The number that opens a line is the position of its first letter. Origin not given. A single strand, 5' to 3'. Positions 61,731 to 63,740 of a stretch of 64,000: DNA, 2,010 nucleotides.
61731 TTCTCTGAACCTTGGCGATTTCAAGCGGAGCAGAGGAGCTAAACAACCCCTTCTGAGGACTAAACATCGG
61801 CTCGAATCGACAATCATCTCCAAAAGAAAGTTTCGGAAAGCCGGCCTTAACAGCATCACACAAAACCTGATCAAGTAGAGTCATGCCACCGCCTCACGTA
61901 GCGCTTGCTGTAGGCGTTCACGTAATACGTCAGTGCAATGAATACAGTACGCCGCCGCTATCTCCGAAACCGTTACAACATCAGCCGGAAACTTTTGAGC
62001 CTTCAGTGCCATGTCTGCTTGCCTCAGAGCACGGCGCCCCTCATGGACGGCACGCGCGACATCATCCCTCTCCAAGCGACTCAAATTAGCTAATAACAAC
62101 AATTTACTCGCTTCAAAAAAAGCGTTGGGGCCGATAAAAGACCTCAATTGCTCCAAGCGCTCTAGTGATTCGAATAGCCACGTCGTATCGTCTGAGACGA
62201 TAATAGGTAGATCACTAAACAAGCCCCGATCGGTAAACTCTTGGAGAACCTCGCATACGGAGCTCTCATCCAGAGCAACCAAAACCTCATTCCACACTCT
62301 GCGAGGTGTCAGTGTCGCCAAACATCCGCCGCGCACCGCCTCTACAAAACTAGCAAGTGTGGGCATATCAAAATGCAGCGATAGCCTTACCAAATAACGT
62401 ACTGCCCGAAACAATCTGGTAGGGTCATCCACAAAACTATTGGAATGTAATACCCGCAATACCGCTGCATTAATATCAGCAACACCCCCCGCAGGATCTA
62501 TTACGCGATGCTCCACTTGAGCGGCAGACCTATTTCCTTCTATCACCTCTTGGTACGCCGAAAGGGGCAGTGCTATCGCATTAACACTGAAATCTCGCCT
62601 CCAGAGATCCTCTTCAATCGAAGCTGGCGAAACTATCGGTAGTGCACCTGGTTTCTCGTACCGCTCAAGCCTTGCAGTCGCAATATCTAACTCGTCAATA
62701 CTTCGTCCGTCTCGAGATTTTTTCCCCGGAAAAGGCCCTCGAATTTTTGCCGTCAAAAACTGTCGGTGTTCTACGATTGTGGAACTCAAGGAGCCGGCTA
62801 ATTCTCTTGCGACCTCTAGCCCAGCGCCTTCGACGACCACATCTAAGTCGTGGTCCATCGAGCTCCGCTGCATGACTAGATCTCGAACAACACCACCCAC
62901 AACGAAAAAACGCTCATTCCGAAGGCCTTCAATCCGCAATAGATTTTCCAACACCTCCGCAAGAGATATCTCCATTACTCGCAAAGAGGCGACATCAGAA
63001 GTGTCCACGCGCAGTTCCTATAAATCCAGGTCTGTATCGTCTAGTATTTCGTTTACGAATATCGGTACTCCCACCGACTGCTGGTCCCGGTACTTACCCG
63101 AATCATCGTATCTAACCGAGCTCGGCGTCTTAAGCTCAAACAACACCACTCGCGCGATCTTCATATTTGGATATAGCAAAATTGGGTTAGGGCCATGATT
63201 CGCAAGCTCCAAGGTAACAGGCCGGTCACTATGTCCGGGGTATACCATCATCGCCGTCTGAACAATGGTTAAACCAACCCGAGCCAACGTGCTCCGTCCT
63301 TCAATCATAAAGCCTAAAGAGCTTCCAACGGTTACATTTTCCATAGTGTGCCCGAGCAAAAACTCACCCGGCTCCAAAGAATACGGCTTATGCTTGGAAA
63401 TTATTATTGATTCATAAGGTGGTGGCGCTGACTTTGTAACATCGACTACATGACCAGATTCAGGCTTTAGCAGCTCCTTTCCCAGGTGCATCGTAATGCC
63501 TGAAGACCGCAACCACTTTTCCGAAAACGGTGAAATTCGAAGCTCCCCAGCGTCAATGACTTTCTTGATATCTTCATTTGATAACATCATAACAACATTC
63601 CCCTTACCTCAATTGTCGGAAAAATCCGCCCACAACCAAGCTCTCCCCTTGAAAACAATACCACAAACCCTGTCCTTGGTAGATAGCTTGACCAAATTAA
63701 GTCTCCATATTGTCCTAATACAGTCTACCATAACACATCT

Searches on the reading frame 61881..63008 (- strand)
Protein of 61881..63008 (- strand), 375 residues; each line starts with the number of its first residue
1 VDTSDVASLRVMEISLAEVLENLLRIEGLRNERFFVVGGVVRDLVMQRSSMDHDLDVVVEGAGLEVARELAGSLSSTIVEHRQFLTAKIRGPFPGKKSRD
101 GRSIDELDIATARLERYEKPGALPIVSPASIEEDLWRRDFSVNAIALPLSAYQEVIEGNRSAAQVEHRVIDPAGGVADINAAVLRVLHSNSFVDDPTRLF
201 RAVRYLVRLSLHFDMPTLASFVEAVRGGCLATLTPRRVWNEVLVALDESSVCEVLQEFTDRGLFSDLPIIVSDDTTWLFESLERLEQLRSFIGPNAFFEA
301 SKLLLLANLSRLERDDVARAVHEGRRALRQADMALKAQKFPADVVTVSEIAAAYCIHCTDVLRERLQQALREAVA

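Call 27: search_protein_families(library=pfam, proteins=[window:61881-63008:-], max_evalue=0.0001)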
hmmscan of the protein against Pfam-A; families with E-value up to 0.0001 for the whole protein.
window:61881-63008:- (375 aa): 1 family
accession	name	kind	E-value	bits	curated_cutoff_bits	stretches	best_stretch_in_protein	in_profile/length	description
PF01743.26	PolyA_pol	-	8.9e-21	75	23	1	35-185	2-126/126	Poly A polymerase head domain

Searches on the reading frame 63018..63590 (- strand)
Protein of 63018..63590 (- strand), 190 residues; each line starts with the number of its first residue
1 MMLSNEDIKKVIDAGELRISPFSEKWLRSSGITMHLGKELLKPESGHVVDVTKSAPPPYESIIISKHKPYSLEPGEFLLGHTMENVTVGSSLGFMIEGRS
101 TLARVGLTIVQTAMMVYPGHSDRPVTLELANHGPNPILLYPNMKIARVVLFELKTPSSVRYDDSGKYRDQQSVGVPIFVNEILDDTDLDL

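Call 27: search_protein_families(library=pfam, proteins=[window:63018-63590:-], max_evalue=0.0001)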
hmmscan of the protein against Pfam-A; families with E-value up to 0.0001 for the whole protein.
window:63018-63590:- (190 aa): 1 family
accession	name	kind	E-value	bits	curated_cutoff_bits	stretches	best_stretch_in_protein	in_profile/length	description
PF22769.1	DCD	-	4.4e-30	105.2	27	1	2-152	1-152/153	dCTP deaminase-like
